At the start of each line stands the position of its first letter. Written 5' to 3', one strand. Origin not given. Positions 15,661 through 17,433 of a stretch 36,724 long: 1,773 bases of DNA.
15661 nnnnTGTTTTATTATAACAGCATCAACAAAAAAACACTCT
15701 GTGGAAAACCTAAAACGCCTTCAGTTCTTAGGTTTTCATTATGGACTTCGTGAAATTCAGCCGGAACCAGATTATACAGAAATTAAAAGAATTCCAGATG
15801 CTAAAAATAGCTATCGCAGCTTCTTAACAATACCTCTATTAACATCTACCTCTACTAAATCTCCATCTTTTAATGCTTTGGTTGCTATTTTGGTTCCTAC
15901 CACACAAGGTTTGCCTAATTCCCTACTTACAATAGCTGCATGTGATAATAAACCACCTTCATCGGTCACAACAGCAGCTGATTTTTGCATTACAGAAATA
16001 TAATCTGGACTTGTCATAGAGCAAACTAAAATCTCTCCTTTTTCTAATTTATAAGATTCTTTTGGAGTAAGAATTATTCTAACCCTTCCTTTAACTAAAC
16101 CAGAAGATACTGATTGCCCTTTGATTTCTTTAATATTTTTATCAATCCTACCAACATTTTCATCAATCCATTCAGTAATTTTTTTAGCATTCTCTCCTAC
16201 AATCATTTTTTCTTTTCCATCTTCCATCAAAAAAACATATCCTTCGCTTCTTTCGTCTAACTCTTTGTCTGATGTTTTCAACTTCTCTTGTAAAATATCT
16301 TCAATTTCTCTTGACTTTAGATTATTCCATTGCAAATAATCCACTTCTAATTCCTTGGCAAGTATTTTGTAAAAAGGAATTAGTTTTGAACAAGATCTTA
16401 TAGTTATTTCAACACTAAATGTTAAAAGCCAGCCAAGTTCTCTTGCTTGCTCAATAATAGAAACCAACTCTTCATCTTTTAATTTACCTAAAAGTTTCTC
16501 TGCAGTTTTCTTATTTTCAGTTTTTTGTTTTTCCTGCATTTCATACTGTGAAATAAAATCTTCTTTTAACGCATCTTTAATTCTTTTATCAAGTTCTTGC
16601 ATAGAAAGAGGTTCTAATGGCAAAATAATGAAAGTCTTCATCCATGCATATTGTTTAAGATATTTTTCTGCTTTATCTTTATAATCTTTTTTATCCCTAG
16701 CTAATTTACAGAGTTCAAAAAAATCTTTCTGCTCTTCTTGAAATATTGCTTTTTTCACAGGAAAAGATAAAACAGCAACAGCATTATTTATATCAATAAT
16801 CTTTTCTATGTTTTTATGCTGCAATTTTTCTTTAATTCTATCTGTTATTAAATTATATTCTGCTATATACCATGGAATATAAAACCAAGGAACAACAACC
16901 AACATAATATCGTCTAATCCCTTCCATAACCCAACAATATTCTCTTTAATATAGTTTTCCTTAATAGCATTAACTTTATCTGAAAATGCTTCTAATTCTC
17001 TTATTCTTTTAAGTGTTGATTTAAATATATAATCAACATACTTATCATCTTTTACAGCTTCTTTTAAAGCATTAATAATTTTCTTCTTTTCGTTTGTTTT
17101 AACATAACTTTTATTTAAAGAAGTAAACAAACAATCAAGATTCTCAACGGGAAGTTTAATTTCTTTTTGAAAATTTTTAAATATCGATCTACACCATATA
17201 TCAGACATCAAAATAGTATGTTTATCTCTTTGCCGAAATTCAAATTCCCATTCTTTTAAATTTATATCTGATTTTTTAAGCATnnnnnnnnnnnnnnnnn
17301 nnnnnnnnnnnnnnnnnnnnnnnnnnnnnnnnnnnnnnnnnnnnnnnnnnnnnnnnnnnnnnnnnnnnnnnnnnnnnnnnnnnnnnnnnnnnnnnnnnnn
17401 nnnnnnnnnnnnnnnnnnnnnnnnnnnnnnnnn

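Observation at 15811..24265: Unbundled rifampicin-phosphotransferase/PEP-synthase-like array: one ATP-grasp gene serving five swivelling-His modules with divergent N-domains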

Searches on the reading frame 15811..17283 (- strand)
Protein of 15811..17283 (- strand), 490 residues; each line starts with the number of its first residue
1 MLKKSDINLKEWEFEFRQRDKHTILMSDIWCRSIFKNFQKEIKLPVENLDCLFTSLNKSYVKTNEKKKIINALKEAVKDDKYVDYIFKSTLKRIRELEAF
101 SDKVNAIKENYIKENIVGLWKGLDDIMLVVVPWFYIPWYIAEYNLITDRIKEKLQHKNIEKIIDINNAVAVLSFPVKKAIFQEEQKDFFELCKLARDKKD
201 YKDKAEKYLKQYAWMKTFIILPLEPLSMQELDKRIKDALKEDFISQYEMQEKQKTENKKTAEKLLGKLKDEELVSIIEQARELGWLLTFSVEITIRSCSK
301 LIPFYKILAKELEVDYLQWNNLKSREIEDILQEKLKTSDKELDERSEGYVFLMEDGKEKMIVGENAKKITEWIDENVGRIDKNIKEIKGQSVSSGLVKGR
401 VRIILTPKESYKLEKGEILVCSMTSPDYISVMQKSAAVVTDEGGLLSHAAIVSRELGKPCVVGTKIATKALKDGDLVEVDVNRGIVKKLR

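Call 3: search_protein_families(library=pfam, proteins=[window:15811-17283:-], max_evalue=0.01)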
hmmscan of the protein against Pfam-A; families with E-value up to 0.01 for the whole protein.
window:15811-17283:- (490 aa): 1 family
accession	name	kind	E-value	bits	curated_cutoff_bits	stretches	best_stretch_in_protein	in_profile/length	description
PF00391.29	PEP-utilizers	-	6.1e-26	90.3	23.1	1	414-484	2-72/72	PEP-utilising enzyme, mobile domain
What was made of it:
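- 15811..17283 (-): A: RIF-binding-domain-like N-domain (residues 1-385) plus His swivel (386-490), 490 aa. PEP-utilizers E 6.1e-26 (call 3).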

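Call 4: search_protein_families(library=ncbifam, proteins=[window:15811-17283:-], max_evalue=0.01)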
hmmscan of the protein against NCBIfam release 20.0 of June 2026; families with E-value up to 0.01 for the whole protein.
window:15811-17283:- (490 aa): 26 families (the best 25 are shown)
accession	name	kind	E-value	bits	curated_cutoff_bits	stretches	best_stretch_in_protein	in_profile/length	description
NF005057.0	PRK06464.1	equivalog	6.1e-35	120.5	598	1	386-487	357-461/798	phosphoenolpyruvate synthase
NF006153.0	PRK08296.1-5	subfamily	4.6e-34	117.8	578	1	360-489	478-606/608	hypothetical protein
TIGR01418.1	PEP_synth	equivalog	9.4e-33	113.5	739.75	1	382-486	349-456/784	pyruvate, water dikinase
NF006151.0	PRK08296.1-3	equivalog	1.6e-24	86.4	693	1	360-487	480-601/604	hypothetical protein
NF006150.0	PRK08296.1-2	subfamily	1.7e-24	86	650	1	359-487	478-603/633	hypothetical protein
NF004878.0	PRK06241.1-3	subfamily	3.4e-23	81.7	945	1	379-487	780-887/891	phosphoenolpyruvate synthase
NF006152.0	PRK08296.1-4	equivalog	9.9e-23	80.4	723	1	363-487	482-606/609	hypothetical protein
NF004877.0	PRK06241.1-2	subfamily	4.1e-22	78.3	866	1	306-489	697-868/869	phosphoenolpyruvate synthase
NF004520.0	PRK05865.1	equivalog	6.2e-22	77.3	1509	1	387-487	736-835/854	sugar epimerase family protein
NF006149.0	PRK08296.1-1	equivalog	6.3e-22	77.7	730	1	386-488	464-566/568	hypothetical protein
NF004880.0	PRK06241.2-1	equivalog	6.6e-22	77.3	972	1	387-487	736-835/837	phosphoenolpyruvate synthase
NF041857.1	RIF_Ptrans_rph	equivalog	1.6e-21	76.4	999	1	326-487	708-862/864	rifamycin-inactivating phosphotransferase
NF004978.0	PRK06354.1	subfamily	2.6e-21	75.7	462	1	387-487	483-583/590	pyruvate kinase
NF004879.0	PRK06241.1-4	equivalog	3.1e-21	75.2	976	1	381-486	761-865/868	phosphoenolpyruvate synthase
NF052631.1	prodigiosin_PigC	equivalog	6e-21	74.1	1300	1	380-487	772-880/883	prodigiosin ligase PigC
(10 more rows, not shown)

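Call 7: search_protein_families(library=padloc, proteins=[window:15811-17283:-], max_evalue=0.01)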
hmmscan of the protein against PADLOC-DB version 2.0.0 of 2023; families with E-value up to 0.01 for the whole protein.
window:15811-17283:- (490 aa): 0 families

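Call 9: search_solved_structures(query=window:15811-17283:-, max_evalue=0.01, show_alignments=1)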
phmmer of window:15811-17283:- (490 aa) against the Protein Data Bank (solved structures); distinct sequences matched with E-value up to 0.01: 28.
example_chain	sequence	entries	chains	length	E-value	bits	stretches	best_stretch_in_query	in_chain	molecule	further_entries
8a8e_A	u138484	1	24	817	6.7e-27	97.6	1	374-488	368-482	Phosphoenolpyruvate synthase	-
9dae_A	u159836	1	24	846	1.6e-23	86.4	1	364-486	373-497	Phosphoenolpyruvate synthase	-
2ols_A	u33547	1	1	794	9.2e-17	64.2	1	387-481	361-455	Phosphoenolpyruvate synthase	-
5hv2_A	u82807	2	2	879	2e-16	63.1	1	386-487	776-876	Phosphoenolpyruvate synthase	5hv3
5fbs_A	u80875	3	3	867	2.2e-16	62.9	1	386-487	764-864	Phosphoenolpyruvate synthase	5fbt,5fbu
5hv1_A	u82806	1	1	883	2.3e-16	62.9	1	386-487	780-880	Phosphoenolpyruvate synthase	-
2e28_A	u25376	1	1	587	6e-13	51.6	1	388-486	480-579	Pyruvate kinase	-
5woy_A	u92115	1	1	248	8.3e-07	31.3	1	322-486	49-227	Phosphoenolpyruvate-protein phosphotransferase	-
3t05_A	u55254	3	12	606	2.9e-06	29.5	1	388-485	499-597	Pyruvate kinase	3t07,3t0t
1vbg_A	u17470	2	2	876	5.5e-06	28.6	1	389-464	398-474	pyruvate,orthophosphate dikinase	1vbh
2fm4_A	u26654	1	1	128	5.5e-06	28.6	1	393-464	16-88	Pyruvate, phosphate dikinase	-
5jvn_A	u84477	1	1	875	6.6e-06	28.4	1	389-464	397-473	Pyruvate, phosphate dikinase, chloroplastic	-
5jvj_A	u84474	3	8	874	8.4e-06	28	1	390-464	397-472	Pyruvate, phosphate dikinase, chloroplastic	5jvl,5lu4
2x0s_A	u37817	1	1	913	3.2e-05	26.1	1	388-464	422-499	PYRUVATE PHOSPHATE DIKINASE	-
2dik_A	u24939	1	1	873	5.7e-05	25.3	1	384-464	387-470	PROTEIN (PYRUVATE PHOSPHATE DIKINASE)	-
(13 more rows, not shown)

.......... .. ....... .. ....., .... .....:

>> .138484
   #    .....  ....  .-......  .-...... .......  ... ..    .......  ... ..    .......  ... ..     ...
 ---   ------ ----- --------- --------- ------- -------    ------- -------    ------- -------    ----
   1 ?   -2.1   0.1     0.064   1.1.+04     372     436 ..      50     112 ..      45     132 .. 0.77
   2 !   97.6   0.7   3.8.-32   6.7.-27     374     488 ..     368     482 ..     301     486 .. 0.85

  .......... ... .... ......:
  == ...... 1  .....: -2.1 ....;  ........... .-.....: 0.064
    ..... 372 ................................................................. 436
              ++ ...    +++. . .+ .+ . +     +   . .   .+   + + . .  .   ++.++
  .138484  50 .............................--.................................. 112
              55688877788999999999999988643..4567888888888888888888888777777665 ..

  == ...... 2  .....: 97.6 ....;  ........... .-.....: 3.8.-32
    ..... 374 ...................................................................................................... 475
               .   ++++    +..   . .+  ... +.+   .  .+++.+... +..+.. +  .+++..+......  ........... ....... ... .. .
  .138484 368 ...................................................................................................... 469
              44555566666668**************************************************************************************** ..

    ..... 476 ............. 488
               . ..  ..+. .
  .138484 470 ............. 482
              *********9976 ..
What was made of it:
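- Closest known: Rifampicin phosphotransferase RPH. Different: The ATP-grasp and swivel are closer to PEP synthase than to RPH (calls 4, 9).
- The swivel domain is shared with PTS Enzyme I (calls 4, 9).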

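Call 17: find_homologous_proteins(query=window:15811-17283:-, max_evalue=1e-10)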
Query window:15811-17283:- (490 aa): 3016 proteins with E <= 1e-10 among 8000 candidates; the best 120 are listed.
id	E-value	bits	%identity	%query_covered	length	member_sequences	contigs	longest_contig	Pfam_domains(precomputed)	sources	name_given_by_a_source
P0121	2.3e-293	991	94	100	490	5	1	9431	PF00391.30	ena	-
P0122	4.9e-276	934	86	100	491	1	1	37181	PF00391.30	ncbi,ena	-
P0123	4.3e-273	924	86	99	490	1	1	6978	PF00391.30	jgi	-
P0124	5.3e-273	924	86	100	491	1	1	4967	PF00391.30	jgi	-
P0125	1.7e-269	912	85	100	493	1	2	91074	PF00391.30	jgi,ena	-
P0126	3.4e-266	901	84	99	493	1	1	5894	PF00391.30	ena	-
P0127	2.2e-262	889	84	100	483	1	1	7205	PF00391.30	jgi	-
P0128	1.5e-203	695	64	100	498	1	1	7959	PF00391.30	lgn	-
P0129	3.4e-188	644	59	99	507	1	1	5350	PF00391.30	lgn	-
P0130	6.2e-187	640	52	100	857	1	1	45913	PF00391.30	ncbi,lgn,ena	-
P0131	9.6e-169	580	53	100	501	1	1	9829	PF00391.30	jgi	jgi:phosphoenolpyruvate synthase/pyruvate phosphate dikinase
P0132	4.8e-166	571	54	100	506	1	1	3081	PF00391.30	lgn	-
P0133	2.4e-165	569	53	99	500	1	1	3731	PF00391.30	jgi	-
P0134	2.5e-165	569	53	100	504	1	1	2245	PF00391.30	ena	-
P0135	5.8e-165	568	53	100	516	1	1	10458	PF00391.30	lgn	-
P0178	2.4e-126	440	45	100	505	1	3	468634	PF00391.30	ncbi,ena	ncbi:MAG: PEP-utilizing enzyme [Nanoarchaeota archaeon]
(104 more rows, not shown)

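Call 20: search_solved_structures(query=A2, max_evalue=1, show_alignments=0)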
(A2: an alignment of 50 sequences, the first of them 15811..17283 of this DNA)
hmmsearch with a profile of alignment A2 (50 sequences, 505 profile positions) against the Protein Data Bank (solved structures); distinct sequences matched with E-value up to 1: 32.
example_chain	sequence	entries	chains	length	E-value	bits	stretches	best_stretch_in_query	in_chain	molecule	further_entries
8a8e_A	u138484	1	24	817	3.7e-45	158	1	318-500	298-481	Phosphoenolpyruvate synthase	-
9dae_A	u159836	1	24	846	2.6e-38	135.4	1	377-499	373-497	Phosphoenolpyruvate synthase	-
2ols_A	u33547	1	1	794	1.8e-29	106.2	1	400-497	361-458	Phosphoenolpyruvate synthase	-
5fbs_A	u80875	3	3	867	3.8e-25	92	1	328-502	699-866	Phosphoenolpyruvate synthase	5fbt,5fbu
5hv1_A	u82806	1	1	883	3.9e-25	91.9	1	328-502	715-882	Phosphoenolpyruvate synthase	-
5hv2_A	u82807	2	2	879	3.9e-25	91.9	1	328-502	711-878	Phosphoenolpyruvate synthase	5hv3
2e28_A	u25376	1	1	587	1.3e-21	80.3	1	401-499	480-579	Pyruvate kinase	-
5jvj_A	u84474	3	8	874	1.1e-11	47.6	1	400-477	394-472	Pyruvate, phosphate dikinase, chloroplastic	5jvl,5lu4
5jvn_A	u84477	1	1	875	1.6e-11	47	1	399-477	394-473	Pyruvate, phosphate dikinase, chloroplastic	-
1vbg_A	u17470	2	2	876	2.6e-11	46.4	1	400-476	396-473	pyruvate,orthophosphate dikinase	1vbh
2fm4_A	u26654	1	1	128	1.1e-10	44.2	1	404-476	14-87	Pyruvate, phosphate dikinase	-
2dik_A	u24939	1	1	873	1.4e-10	44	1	372-476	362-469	PROTEIN (PYRUVATE PHOSPHATE DIKINASE)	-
1dik_A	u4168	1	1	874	1.4e-10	44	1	372-476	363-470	PYRUVATE PHOSPHATE DIKINASE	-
1kbl_A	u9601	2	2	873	1.4e-10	44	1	372-476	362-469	PYRUVATE PHOSPHATE DIKINASE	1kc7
1jde_A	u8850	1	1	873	1.4e-10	44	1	372-476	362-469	PYRUVATE, PHOSPHATE DIKINASE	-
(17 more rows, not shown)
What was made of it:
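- Closest known: PEP synthase. Same: These give the best sequence matches for both the ATP-grasp and the swivel (calls 4, 9, 20).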

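Call 27: find_encoding_contigs(protein=P0178, flank=10000, max_places=2)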
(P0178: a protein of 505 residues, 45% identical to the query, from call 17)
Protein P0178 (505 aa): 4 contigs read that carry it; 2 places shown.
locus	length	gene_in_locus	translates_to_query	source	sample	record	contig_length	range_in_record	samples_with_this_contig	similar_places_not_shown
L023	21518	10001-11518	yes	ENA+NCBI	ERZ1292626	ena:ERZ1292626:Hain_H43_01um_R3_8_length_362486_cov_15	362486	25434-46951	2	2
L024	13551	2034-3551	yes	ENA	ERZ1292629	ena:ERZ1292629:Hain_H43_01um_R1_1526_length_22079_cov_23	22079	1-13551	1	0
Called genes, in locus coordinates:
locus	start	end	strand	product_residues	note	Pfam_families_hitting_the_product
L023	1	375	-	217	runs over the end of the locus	-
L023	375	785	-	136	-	PF00203:Ribosomal_S19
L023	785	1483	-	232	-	PF03947:Ribosomal_L2_C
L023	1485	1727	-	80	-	PF00276:Ribosomal_L23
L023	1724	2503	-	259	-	PF00573:Ribosomal_L4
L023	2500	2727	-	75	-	-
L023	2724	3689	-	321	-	PF00297:Ribosomal_L3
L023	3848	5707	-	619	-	-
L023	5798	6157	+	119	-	-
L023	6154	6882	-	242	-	PF00705:PCNA_N, PF02747:PCNA_C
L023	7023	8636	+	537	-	PF01896:DNA_primase_S (weak)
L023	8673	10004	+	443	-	PF00391:PEP-utilizers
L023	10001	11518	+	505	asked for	PF00391:PEP-utilizers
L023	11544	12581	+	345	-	-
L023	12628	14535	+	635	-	-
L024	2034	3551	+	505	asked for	PF00391:PEP-utilizers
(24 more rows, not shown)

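Call 30: predict_structure(alignment_id=A2)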
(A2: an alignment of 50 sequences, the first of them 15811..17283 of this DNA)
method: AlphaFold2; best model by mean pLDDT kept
length: 490 residues; sequences in the alignment: 50
mean_pLDDT: 93.7   pTM: 0.91
mean pLDDT of the five models: 93.7, 93.7, 93.6, 91.8, 91.7
residues with pLDDT >= 90: 403; 70-90: 87; 50-70: 0; < 50: 0
segments of 3 or more residues with pLDDT < 50: none
pLDDT, mean of each block of 10 residues (from residue 1): 92 90 97 96 95 96 97 96 97 98 97 97 98 95 94 85 85 91 95 97 98 94 95 93 90 91 91 94 92 96 98 96 98 95 96 96 97 92 91 93 88 93 83 93 89 89 92 97 93
secondary structure, 60 per line:
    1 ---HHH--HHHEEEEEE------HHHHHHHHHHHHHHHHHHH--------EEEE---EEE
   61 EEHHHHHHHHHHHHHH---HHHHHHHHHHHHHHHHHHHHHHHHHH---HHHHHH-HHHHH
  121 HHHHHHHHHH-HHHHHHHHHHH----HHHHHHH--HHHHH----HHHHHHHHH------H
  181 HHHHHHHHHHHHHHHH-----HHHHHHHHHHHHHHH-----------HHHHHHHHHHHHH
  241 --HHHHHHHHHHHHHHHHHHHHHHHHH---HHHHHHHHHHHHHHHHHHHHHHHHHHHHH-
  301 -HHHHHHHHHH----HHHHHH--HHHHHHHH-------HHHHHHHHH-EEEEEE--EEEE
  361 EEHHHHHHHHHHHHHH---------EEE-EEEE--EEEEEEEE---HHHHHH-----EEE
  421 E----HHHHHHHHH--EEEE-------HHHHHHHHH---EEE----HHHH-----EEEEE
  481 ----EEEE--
elements in order: E12-17 H24-42 E51-54 E58-62 H63-76 H80-105 H109-114 H116-130 H132-142 H147-153 H156-160 H165-173 H180-196 H202-216 H228-240 H243-267 H271-299 H302-311 H316-321 H324-331 H339-347 E349-354 E357-362 H363-376 E386-388 E390-393 E396-403 H407-412 E418-421 H426-434 E437-440 H448-456 E460-462 H467-470 E476-480 E485-488
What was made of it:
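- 15811..17283 (-): AF2 model: pLDDT 93.7, pTM 0.91 (call 30).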
